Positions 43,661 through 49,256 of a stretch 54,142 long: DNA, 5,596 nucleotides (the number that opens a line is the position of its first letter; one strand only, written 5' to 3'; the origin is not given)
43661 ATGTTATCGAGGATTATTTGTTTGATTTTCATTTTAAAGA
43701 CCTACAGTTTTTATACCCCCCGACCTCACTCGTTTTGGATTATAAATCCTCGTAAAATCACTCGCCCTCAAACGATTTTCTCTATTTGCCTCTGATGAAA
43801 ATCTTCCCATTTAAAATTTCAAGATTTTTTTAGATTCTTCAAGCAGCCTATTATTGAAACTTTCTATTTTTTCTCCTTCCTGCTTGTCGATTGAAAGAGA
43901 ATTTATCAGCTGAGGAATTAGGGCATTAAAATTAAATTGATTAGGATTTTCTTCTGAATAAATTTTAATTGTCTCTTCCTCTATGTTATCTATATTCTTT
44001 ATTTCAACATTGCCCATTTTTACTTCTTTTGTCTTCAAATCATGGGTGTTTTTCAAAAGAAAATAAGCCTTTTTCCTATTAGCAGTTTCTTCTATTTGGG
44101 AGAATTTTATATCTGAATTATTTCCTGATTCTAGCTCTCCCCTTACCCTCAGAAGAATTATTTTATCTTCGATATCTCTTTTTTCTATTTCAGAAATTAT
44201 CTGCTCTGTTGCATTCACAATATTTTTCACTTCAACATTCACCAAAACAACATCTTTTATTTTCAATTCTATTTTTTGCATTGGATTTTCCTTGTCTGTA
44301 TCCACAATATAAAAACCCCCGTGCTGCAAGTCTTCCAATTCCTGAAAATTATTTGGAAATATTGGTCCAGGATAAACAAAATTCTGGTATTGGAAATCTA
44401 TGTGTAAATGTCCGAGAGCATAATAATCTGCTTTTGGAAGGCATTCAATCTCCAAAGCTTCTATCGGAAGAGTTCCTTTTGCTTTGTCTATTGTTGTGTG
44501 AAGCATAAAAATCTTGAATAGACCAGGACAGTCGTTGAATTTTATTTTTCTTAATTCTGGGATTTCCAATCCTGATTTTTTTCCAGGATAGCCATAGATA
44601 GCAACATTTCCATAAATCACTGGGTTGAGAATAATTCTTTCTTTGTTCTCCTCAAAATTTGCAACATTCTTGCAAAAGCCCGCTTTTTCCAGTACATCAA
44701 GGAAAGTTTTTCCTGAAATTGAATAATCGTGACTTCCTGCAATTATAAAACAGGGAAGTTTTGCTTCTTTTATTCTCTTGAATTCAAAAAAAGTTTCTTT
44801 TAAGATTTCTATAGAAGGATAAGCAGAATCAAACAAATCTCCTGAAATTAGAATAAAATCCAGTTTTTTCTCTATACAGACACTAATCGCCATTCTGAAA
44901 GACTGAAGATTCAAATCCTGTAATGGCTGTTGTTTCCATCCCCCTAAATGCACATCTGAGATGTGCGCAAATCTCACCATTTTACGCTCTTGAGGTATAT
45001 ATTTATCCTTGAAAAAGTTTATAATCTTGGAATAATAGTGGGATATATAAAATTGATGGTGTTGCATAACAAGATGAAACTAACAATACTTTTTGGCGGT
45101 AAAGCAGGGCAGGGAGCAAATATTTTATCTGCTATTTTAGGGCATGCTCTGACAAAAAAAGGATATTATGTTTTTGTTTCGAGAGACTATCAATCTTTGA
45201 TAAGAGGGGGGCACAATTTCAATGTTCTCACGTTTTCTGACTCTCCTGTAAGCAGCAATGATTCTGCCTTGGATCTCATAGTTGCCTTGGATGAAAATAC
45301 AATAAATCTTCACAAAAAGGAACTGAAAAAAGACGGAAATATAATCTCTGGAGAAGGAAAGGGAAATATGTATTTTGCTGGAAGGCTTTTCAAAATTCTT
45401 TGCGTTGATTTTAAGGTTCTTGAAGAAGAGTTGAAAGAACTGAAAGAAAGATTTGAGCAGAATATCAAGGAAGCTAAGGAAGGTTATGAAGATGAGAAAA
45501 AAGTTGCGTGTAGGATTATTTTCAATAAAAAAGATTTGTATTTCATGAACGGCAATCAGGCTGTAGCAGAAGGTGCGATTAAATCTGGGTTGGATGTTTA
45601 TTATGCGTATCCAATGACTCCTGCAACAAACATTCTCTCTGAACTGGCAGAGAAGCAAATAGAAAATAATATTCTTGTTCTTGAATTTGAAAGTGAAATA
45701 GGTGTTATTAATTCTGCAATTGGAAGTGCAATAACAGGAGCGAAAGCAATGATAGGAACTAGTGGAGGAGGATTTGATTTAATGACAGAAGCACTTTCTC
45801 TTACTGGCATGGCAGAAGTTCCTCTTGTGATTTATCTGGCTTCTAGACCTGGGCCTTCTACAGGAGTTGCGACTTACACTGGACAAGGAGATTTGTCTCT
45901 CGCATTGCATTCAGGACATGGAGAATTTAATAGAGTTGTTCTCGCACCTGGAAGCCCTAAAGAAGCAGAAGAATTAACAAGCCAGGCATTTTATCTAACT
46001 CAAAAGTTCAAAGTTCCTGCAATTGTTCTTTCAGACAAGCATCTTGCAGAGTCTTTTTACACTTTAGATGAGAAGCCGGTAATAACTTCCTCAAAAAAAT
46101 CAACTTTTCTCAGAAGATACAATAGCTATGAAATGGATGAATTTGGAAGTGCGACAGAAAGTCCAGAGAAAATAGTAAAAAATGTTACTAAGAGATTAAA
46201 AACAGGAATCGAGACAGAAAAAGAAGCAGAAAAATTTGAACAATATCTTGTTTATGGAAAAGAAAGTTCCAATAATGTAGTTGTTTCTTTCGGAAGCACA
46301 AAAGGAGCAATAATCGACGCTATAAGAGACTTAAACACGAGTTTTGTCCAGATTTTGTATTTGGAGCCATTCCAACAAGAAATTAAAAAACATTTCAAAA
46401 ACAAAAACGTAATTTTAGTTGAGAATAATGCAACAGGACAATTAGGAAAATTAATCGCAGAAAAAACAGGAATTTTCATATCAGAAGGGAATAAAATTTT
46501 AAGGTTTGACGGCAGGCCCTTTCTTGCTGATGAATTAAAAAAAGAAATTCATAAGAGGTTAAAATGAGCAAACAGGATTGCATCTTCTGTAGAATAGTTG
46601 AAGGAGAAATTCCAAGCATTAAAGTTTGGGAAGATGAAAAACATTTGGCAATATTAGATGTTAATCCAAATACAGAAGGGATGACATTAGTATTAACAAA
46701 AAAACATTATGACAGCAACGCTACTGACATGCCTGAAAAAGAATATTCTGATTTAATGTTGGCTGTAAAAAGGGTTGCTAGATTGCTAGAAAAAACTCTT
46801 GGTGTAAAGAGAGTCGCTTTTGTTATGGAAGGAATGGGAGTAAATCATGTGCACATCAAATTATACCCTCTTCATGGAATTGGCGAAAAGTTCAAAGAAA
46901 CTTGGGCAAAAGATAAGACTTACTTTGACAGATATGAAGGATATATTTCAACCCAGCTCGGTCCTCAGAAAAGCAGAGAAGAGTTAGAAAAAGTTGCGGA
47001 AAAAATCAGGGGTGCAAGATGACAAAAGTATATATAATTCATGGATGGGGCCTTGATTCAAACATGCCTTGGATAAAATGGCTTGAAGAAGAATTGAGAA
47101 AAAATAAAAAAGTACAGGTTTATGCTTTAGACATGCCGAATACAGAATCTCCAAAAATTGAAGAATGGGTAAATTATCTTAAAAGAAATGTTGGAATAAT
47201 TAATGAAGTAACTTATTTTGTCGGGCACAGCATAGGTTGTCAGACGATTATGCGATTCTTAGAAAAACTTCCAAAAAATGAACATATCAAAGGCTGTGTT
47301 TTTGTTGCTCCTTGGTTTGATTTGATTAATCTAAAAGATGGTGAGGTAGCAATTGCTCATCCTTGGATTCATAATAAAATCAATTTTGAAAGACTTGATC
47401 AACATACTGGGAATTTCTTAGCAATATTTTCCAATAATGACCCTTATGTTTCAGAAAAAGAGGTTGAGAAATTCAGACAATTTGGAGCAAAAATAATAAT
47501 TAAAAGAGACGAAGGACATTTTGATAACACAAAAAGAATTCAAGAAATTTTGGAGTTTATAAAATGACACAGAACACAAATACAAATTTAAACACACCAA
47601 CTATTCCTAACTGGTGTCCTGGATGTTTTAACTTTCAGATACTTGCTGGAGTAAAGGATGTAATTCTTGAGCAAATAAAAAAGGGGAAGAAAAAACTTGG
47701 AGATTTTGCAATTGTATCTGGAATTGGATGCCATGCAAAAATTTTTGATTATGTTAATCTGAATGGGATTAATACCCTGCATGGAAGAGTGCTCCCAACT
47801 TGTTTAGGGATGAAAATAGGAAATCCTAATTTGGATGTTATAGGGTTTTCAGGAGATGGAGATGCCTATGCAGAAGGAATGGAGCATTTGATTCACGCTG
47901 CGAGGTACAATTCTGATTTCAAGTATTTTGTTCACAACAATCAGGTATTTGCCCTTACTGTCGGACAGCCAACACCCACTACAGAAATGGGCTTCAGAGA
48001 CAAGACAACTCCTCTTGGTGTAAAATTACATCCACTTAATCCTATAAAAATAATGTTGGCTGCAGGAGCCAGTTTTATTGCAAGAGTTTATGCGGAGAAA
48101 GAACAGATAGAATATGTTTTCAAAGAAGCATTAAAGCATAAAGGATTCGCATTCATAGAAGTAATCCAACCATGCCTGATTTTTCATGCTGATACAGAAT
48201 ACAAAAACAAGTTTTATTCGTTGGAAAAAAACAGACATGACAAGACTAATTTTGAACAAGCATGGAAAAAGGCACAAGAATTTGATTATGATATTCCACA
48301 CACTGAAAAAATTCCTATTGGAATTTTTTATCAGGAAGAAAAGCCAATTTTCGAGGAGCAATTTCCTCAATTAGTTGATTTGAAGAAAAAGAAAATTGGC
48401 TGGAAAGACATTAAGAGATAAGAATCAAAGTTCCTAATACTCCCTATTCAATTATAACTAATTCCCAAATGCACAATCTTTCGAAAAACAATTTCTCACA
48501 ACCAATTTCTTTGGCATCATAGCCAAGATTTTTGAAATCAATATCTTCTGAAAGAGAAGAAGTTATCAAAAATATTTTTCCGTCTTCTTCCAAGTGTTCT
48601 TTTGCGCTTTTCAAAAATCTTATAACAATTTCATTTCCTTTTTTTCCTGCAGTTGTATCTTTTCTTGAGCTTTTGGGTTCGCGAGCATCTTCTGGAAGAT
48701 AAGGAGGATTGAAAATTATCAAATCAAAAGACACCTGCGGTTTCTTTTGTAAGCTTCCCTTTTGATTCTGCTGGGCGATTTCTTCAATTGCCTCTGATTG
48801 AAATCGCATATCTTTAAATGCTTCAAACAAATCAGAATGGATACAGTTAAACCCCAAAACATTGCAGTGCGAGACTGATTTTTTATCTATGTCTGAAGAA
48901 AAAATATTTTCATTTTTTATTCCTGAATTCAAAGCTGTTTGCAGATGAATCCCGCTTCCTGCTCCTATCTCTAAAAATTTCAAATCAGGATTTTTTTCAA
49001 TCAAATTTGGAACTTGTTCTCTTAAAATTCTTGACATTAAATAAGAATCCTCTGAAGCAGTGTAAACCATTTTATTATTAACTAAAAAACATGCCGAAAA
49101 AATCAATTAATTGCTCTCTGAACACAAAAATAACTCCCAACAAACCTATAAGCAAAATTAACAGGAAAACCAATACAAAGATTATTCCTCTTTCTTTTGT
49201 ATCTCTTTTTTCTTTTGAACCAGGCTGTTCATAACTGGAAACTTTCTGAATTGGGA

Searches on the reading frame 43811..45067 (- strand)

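Call 42: search_protein_families(library=pfam, proteins=[window:43811-45067:-], max_evalue=0.001)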
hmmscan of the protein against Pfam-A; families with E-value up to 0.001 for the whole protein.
window:43811-45067:- (418 aa): 2 families
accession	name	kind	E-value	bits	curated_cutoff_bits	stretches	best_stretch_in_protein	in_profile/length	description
PF00149.33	Metallophos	-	9.9e-12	46.1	21.5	1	32-223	2-190/191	Calcineurin-like phosphoesterase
PF12850.12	Metallophos_2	-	0.00012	22.5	27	1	32-243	2-142/154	Calcineurin-like phosphoesterase superfamily domain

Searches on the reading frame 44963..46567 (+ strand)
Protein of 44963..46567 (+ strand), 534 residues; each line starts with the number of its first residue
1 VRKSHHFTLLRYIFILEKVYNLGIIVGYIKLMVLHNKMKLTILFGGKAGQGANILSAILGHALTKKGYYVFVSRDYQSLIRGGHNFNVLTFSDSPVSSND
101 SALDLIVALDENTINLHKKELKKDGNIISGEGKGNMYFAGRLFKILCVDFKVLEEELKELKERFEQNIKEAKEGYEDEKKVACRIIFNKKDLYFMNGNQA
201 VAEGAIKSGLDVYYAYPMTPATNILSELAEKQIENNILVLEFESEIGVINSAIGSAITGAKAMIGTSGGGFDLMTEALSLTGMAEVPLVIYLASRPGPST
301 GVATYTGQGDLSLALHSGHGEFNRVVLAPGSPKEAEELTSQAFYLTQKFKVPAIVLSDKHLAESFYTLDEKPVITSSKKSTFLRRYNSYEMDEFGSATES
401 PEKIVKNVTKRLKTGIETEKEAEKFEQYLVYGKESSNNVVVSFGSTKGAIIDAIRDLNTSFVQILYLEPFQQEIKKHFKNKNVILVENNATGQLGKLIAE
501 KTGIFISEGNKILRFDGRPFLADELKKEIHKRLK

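Call 42: search_protein_families(library=pfam, proteins=[window:44963-46567:+], max_evalue=0.001)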
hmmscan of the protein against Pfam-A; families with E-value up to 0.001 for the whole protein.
window:44963-46567:+ (534 aa): 2 families
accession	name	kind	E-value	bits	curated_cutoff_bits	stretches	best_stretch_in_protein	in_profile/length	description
PF01855.24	POR_N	-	7.1e-45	154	27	1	203-424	1-217/231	Pyruvate flavodoxin/ferredoxin oxidoreductase, thiamine diP-bdg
PF01558.24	POR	-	4.8e-17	63.1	27.4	1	48-128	1-83/173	Pyruvate ferredoxin/flavodoxin oxidoreductase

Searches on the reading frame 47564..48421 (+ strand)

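Call 42: search_protein_families(library=pfam, proteins=[window:47564-48421:+], max_evalue=0.001)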
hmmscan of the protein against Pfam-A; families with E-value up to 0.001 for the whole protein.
window:47564-48421:+ (285 aa): 2 families
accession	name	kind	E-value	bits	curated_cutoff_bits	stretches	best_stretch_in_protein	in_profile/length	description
PF02775.26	TPP_enzyme_C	-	4.8e-29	101.6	21.9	1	54-200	2-151/151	Thiamine pyrophosphate enzyme, C-terminal TPP binding domain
PF12367.13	PFO_beta_C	-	5.8e-13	49.1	24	1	213-270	13-64/66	Pyruvate ferredoxin oxidoreductase beta subunit C terminal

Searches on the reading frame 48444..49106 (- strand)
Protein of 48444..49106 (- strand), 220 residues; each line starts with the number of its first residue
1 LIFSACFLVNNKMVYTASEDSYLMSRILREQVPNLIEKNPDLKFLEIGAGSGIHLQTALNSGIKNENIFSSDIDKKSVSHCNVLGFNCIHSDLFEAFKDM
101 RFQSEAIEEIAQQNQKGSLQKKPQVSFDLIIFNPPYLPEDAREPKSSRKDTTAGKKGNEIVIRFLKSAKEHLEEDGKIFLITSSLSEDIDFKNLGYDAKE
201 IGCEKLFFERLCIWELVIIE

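Call 42: search_protein_families(library=pfam, proteins=[window:48444-49106:-], max_evalue=0.001)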
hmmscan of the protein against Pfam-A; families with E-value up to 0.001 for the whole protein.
window:48444-49106:- (220 aa): 5 families
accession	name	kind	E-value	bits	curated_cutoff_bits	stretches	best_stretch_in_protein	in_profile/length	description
PF07669.17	Eco57I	-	1e-08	35.9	25.3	1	66-184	1-136/171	Eco57I restriction-modification methylase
PF05175.20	MTS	-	2.2e-06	27.9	23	1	103-183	76-141/170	Methyltransferase small domain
PF13489.12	Methyltransf_23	-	1.6e-05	25.2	27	1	24-200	9-138/164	Methyltransferase domain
PF10354.15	BMT5-like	-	0.00032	21.5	24.7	1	120-184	71-129/168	rRNA (uridine-N3-)-methyltransferase BTM5-like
PF13847.12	Methyltransf_31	-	0.00064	19.9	27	0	39-163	2-110/145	Methyltransferase domain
